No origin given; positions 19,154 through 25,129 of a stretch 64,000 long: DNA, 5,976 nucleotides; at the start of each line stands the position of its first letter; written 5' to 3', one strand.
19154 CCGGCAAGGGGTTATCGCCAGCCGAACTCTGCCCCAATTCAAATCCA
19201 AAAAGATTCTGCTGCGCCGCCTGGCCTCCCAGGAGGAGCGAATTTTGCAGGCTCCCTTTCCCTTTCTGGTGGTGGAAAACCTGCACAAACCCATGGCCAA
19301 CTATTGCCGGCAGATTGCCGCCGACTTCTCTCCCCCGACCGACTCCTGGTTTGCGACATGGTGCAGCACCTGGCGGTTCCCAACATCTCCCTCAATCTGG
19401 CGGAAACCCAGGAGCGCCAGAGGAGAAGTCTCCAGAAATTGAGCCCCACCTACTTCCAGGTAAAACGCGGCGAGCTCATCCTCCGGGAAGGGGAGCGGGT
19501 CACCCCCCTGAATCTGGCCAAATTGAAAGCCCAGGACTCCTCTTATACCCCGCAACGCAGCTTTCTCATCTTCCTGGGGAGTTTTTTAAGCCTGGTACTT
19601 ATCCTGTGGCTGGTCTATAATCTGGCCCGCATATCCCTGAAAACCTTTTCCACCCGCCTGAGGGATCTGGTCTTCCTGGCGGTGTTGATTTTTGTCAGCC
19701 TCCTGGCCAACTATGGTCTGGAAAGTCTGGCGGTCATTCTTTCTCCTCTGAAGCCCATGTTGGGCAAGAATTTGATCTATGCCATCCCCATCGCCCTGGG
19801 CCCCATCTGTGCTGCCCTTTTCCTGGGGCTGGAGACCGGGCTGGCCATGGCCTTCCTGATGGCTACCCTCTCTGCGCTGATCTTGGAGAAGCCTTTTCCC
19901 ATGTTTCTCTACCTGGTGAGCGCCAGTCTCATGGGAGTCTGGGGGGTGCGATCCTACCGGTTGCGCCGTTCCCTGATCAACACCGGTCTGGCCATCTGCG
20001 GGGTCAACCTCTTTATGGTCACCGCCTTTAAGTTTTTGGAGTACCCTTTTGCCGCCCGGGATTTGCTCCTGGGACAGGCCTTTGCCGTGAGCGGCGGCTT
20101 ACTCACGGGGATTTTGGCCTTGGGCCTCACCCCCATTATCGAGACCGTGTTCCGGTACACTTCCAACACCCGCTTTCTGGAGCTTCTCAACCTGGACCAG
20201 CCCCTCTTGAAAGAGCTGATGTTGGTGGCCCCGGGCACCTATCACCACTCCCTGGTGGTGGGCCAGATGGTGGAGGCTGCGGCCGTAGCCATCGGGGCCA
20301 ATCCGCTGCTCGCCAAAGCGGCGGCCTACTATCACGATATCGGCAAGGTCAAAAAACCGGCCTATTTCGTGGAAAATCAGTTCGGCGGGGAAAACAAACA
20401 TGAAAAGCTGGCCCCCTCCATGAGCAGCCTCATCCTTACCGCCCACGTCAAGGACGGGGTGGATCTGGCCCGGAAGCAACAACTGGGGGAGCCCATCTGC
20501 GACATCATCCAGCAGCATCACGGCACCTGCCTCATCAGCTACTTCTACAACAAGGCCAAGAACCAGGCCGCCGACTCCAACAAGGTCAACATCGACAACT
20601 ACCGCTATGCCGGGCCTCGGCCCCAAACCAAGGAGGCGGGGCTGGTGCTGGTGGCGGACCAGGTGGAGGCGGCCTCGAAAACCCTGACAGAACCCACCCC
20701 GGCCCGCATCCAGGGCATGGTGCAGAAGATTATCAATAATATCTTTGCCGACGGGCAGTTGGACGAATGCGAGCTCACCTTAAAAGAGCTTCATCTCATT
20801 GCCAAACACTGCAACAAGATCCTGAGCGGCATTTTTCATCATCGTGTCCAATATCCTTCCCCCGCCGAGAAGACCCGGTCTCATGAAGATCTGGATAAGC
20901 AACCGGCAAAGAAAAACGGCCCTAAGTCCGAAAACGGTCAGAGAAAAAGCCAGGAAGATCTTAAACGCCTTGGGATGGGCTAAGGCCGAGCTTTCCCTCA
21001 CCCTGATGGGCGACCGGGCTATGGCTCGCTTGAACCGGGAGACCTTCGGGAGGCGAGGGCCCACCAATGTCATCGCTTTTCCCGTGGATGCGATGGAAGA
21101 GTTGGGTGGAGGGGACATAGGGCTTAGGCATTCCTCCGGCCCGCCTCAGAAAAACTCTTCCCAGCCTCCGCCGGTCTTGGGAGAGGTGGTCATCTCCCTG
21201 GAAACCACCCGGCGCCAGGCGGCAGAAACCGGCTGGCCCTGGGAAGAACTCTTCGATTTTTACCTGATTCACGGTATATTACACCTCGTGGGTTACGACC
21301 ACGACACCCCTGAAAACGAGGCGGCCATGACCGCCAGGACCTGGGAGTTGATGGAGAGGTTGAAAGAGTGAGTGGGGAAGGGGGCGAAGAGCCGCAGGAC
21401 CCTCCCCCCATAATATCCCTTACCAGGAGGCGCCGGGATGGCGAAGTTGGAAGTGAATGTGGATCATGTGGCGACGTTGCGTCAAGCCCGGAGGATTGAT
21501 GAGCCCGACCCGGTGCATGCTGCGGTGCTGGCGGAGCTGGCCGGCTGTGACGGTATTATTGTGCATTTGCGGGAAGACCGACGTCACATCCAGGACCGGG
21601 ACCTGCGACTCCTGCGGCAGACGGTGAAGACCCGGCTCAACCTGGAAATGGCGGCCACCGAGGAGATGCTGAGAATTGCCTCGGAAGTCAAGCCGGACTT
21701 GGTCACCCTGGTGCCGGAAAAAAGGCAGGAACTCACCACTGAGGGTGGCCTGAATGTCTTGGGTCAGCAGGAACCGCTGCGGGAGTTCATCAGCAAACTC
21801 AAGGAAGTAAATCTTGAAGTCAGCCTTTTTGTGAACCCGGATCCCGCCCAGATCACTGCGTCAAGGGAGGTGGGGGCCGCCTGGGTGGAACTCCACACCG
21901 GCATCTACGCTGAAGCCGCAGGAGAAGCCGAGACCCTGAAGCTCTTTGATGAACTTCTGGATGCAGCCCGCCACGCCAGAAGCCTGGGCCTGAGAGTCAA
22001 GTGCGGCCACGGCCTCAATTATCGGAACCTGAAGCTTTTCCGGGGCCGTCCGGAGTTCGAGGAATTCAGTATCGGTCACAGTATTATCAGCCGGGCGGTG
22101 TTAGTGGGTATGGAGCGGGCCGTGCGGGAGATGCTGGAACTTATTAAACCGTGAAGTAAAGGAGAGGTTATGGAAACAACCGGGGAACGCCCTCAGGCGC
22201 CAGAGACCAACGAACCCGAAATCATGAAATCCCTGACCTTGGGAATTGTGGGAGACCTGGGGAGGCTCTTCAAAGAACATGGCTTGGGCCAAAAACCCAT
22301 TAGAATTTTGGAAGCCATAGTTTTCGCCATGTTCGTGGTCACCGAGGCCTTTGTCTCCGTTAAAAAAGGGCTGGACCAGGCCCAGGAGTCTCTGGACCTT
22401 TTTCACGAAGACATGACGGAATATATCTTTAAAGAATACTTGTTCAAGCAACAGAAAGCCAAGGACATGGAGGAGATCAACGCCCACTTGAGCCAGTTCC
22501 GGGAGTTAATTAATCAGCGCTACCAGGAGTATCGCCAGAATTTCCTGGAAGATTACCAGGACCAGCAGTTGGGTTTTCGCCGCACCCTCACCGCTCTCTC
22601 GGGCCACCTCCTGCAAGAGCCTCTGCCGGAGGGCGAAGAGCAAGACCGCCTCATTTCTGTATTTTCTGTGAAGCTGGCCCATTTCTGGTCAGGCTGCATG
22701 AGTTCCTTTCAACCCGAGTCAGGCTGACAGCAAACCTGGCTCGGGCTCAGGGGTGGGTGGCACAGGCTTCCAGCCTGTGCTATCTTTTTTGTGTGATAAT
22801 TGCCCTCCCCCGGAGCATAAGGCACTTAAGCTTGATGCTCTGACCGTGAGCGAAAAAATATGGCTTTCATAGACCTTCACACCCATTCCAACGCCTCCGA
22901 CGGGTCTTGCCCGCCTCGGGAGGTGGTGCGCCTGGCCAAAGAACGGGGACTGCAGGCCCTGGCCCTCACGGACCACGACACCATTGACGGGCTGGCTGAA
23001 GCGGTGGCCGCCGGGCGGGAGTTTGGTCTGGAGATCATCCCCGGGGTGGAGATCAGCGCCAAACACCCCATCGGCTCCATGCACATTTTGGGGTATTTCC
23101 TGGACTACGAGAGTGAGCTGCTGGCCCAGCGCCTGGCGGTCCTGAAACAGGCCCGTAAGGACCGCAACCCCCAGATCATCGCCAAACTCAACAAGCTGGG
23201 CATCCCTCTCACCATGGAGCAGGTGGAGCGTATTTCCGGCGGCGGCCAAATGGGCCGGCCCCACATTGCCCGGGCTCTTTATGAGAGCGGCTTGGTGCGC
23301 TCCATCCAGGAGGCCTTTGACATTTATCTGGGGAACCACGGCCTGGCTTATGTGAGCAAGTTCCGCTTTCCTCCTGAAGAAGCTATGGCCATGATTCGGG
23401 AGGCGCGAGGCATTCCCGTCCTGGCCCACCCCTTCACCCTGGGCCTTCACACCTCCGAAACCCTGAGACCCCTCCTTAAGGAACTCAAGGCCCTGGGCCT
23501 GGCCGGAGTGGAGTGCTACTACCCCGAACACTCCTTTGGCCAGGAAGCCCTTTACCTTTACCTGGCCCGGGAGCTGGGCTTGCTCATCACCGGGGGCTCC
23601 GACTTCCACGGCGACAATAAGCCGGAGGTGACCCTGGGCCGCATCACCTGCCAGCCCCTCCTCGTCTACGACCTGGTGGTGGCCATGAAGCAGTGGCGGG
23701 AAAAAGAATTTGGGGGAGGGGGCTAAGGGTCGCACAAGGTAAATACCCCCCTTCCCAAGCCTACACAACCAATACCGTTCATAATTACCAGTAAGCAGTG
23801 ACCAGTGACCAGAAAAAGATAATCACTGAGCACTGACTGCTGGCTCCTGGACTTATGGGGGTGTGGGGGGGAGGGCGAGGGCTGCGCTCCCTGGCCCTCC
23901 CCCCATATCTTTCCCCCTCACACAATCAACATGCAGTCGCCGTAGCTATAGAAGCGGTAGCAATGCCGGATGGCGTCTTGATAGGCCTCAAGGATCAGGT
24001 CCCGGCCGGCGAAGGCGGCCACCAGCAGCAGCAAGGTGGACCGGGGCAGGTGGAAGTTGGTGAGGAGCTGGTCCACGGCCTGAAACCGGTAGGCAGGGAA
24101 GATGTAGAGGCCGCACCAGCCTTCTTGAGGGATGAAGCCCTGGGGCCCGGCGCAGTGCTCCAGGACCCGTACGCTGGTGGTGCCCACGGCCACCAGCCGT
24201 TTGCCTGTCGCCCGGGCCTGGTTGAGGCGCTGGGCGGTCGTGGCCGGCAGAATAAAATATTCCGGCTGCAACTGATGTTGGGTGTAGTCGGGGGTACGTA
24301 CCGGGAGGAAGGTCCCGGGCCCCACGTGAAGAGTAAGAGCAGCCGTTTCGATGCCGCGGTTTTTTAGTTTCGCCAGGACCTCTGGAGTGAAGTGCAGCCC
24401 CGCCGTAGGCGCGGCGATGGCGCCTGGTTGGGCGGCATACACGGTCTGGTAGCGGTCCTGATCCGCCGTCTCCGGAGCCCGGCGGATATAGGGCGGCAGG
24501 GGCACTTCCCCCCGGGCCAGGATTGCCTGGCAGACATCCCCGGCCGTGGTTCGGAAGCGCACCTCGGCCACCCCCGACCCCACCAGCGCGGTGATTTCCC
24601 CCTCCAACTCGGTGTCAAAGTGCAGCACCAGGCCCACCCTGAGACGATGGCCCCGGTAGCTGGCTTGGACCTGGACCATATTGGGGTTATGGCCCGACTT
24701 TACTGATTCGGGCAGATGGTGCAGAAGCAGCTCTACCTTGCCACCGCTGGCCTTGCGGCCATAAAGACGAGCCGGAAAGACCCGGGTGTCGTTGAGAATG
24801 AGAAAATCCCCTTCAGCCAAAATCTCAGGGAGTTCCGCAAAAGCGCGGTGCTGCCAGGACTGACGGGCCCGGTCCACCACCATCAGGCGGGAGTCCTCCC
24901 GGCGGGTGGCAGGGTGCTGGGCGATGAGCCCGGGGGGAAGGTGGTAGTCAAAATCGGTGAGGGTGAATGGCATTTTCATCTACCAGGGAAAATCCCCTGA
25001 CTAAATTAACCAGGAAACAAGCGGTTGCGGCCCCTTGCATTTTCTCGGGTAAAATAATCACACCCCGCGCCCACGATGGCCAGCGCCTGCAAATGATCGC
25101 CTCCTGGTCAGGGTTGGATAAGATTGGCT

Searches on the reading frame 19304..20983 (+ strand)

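Call 42: search_protein_families(library=pfam, proteins=[window:19304-20983:+], max_evalue=0.00001)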
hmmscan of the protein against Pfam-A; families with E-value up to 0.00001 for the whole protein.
window:19304-20983:+ (559 aa): 3 families
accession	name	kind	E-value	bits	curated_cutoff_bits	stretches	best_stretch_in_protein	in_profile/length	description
PF07698.17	7TM-7TMR_HD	-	3.9e-23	82.8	29.4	1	87-287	1-190/190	7TM receptor with intracellular HD hydrolase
PF01966.28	HD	-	4.3e-16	59.7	22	1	312-456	1-115/116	HD domain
PF07697.16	7TMR-HDED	-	3.6e-14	53.7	27.6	1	10-76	153-219/224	7TM-HD extracellular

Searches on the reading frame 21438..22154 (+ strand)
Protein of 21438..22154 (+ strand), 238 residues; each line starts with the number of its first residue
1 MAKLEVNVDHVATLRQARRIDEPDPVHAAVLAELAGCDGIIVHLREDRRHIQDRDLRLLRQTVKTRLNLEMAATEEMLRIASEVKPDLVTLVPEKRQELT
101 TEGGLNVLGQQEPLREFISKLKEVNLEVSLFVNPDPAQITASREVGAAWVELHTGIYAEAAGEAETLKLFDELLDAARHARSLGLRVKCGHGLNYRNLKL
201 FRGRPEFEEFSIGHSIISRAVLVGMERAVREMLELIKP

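Call 44: search_protein_families(library=pfam, proteins=[window:21438-22154:+], max_evalue=0.00001)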
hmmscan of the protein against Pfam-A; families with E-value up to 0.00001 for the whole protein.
window:21438-22154:+ (238 aa): 1 family
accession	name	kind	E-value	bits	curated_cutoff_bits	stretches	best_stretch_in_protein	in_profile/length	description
PF03740.19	PdxJ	-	1e-97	326.3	24.5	1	3-236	1-234/234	Pyridoxal phosphate biosynthesis protein PdxJ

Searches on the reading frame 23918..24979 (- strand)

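Call 45: search_protein_families(library=pfam, proteins=[window:23918-24979:-], max_evalue=0.00001)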
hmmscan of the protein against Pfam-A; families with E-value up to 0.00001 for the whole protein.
window:23918-24979:- (353 aa): 1 family
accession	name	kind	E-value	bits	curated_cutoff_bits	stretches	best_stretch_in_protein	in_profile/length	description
PF02547.20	Queuosine_synth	-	8.1e-122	406.8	25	1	8-352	2-322/322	Queuosine biosynthesis protein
